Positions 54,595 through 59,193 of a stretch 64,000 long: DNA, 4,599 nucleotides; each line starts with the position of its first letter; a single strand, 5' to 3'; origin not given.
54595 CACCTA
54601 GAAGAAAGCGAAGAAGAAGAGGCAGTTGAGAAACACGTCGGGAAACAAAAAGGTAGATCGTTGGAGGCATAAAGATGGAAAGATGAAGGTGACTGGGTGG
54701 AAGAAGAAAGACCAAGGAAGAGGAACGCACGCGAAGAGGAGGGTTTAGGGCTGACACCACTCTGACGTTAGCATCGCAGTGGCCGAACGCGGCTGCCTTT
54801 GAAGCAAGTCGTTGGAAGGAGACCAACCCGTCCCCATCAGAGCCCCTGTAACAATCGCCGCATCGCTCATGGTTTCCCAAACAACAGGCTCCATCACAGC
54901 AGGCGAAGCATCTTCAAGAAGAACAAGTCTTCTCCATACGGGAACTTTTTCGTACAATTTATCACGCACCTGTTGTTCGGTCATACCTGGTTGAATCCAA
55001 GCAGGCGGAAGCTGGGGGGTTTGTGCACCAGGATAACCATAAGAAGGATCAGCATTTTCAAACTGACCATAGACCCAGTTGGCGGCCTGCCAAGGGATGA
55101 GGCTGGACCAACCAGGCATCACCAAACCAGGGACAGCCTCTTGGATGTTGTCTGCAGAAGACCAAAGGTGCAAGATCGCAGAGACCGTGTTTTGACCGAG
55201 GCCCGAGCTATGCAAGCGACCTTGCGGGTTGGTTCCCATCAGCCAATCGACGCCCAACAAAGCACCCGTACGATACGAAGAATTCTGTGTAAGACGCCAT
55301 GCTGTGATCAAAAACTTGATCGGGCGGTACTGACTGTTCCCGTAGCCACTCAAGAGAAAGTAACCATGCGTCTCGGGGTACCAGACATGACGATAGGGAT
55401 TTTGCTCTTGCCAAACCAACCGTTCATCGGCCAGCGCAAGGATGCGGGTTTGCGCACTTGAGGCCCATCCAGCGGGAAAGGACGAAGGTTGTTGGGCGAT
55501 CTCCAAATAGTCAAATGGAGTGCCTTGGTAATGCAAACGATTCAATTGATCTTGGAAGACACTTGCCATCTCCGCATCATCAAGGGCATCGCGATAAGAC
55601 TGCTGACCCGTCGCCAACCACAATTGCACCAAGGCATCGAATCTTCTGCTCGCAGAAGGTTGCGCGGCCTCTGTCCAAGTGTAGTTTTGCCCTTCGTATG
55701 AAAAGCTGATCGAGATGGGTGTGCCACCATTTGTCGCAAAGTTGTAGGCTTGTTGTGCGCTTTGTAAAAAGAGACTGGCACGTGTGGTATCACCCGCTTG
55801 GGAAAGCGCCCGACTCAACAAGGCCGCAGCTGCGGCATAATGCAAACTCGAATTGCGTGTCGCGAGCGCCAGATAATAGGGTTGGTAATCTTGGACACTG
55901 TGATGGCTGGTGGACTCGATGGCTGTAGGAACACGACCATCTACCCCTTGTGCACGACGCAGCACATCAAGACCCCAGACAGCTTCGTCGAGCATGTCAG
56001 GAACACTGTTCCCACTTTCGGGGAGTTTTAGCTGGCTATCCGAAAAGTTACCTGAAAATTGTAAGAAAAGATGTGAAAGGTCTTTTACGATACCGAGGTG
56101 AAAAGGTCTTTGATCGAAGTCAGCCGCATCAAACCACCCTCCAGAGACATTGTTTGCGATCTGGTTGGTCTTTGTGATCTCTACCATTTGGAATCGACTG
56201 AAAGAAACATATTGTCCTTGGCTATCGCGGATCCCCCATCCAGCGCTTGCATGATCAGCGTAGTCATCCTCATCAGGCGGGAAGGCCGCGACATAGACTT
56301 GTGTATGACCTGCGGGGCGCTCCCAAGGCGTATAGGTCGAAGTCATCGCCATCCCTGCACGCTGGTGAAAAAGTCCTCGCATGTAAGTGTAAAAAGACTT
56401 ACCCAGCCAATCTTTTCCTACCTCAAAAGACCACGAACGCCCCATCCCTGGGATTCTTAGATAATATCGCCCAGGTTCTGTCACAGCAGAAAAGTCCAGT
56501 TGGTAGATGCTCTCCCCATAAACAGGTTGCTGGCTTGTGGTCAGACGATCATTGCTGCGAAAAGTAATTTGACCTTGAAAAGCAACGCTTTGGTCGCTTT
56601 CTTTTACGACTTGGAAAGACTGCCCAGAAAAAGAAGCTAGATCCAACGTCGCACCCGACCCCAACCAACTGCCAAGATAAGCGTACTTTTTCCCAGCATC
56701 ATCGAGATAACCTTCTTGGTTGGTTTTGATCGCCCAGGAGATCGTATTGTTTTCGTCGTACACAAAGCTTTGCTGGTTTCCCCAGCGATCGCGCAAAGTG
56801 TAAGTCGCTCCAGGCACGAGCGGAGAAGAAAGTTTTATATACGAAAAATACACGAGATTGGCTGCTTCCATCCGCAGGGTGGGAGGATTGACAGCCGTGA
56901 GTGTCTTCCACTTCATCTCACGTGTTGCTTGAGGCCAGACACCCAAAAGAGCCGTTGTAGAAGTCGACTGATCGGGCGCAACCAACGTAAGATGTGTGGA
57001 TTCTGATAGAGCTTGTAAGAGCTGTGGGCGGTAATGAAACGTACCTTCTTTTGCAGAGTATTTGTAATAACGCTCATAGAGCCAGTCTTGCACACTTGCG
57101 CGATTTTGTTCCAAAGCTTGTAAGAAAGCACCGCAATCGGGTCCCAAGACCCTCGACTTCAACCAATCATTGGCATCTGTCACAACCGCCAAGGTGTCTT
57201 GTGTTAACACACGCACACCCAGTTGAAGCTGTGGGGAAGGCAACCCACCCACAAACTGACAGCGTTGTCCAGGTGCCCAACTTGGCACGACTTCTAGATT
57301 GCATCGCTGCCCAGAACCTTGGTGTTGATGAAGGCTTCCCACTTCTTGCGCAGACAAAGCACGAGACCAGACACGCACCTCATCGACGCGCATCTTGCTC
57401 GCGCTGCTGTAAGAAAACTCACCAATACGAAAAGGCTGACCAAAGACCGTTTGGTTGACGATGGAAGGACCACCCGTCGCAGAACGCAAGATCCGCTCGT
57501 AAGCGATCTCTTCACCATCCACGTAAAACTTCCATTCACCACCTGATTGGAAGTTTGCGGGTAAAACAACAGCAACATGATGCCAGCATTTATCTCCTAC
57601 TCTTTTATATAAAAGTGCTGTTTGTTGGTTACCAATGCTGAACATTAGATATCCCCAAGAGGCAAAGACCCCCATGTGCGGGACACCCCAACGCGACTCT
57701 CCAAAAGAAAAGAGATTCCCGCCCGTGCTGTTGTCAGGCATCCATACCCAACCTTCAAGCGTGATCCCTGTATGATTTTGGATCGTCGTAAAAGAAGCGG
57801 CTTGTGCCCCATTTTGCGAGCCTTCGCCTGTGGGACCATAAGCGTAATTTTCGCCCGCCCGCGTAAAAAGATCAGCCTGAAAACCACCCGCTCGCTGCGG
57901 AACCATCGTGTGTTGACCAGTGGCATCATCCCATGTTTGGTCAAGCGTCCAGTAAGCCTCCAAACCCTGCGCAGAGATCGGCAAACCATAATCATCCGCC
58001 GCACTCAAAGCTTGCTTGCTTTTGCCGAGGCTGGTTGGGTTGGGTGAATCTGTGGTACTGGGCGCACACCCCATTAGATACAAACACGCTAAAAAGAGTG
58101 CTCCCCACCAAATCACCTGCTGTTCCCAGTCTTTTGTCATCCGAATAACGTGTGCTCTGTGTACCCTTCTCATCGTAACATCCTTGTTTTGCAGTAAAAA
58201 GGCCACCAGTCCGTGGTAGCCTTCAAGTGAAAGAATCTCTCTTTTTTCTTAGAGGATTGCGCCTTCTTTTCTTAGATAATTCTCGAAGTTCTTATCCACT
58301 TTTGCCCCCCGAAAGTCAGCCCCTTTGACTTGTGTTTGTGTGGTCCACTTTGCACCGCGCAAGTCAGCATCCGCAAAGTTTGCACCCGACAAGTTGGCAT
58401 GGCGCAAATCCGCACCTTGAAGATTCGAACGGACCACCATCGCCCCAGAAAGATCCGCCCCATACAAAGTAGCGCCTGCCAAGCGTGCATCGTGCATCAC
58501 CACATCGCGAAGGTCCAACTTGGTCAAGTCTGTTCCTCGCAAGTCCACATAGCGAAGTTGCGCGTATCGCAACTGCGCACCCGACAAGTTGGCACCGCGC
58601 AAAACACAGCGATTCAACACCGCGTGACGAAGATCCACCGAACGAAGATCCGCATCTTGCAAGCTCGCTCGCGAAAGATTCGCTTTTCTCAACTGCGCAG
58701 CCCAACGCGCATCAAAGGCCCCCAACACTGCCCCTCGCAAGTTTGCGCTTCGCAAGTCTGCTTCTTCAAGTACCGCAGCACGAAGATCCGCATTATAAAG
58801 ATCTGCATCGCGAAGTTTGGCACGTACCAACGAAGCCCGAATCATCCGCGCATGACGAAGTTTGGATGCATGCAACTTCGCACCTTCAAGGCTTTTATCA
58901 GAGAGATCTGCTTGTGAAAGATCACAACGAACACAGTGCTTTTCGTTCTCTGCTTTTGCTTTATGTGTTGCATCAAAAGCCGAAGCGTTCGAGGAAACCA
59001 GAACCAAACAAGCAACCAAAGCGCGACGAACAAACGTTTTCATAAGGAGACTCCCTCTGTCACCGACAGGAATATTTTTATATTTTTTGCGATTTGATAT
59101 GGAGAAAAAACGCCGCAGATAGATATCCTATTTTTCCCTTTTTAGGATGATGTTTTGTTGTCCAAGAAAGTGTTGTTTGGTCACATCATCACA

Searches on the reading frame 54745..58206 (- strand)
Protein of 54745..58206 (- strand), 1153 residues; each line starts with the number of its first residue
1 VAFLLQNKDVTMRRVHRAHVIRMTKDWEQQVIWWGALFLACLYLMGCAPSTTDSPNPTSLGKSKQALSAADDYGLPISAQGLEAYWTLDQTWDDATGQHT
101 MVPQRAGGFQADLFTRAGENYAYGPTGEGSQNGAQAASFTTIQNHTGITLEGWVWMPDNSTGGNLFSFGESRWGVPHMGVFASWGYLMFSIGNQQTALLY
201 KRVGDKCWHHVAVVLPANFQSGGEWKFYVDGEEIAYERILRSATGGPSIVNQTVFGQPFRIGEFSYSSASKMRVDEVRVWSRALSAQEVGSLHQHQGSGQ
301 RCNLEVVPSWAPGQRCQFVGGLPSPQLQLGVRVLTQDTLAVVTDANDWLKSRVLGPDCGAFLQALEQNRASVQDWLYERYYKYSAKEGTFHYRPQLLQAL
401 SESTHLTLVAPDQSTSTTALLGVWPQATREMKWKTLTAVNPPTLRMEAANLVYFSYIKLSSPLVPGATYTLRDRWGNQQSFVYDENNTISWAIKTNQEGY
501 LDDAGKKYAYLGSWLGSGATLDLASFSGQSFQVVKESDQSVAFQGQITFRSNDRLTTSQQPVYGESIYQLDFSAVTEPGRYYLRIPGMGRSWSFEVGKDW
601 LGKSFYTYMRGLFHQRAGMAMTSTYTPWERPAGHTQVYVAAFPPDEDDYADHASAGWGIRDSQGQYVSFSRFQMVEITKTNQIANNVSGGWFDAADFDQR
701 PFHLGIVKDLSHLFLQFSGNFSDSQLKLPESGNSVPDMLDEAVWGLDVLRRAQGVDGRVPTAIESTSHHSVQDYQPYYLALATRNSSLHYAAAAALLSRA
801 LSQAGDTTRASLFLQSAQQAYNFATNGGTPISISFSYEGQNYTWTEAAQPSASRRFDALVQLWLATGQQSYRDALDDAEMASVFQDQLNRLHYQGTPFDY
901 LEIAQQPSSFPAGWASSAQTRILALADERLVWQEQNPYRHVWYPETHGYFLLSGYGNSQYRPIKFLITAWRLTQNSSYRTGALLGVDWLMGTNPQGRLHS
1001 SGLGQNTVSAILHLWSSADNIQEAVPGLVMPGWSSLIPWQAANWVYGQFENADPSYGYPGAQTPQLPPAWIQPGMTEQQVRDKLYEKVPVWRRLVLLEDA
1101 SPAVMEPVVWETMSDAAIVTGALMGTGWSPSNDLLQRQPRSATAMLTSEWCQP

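Call 56: search_protein_families(library=pfam, proteins=[window:54745-58206:-])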
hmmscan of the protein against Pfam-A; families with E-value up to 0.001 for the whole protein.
window:54745-58206:- (1153 aa): 3 families
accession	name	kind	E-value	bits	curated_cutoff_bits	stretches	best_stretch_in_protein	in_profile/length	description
PF00759.25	Glyco_hydro_9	-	8.4e-24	85.1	27.7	1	609-1032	9-413/444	Glycosyl hydrolase family 9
PF13385.13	Laminin_G_3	-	2e-13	51.2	27.6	1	129-289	2-150/151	Concanavalin A-like lectin/glucanases superfamily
PF02927.20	CelD_N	-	1.4e-12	48.6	24.6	1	492-589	5-85/86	Cellulase N-terminal ig-like domain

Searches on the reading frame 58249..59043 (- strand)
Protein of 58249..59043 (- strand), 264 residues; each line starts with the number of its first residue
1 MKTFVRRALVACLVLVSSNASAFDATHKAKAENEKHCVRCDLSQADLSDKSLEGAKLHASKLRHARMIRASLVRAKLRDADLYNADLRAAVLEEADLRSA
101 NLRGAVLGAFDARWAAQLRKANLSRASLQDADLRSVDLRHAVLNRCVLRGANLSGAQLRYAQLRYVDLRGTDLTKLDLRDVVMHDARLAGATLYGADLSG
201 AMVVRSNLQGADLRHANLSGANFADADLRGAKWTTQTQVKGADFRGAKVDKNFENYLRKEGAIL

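Call 56: search_protein_families(library=pfam, proteins=[window:58249-59043:-])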
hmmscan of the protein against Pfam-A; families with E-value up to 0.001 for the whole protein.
window:58249-59043:- (264 aa): 4 families
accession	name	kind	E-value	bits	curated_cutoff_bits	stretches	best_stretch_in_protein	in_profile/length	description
PF00805.28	Pentapeptide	-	3e-54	180.5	20.2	7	137-174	2-39/40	Pentapeptide repeats (8 copies)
PF13599.13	Pentapeptide_4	-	3.7e-22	78.6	38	3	119-192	4-77/78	Pentapeptide repeat region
PF13576.12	Pentapeptide_3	-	1.1e-16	61.2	27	1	189-231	2-47/48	Pentapeptide repeats (9 copies)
PF25296.1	Decapeptide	-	4.9e-08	33.2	45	0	115-171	14-70/74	Decapeptide repeat region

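Call 73: find_encoding_contigs(protein=window:58249-59043:-, flank=10000, max_places=3)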
Protein window:58249-59043:- (264 aa): 2 contigs read that carry it; 2 places shown.
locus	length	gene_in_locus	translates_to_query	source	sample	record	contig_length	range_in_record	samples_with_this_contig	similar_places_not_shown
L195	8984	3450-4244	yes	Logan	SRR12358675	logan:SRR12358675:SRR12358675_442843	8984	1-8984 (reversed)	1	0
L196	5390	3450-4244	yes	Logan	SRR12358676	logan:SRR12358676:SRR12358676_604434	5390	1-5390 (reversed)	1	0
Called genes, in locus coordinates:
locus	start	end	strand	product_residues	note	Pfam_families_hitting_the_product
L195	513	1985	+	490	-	PF14531:Kinase-like (faint), PF00069:Pkinase, PF07714:PK_Tyr_Ser-Thr, PF01636:APH (faint), PF03109:ABC1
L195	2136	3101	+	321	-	-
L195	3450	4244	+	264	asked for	-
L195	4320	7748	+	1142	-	PF13385:Laminin_G_3, PF02927:CelD_N, PF00759:Glyco_hydro_9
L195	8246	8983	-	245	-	?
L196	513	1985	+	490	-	PF14531:Kinase-like (faint), PF00069:Pkinase, PF07714:PK_Tyr_Ser-Thr, PF01636:APH (faint), PF03109:ABC1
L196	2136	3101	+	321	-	-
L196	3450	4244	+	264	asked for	-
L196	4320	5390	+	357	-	?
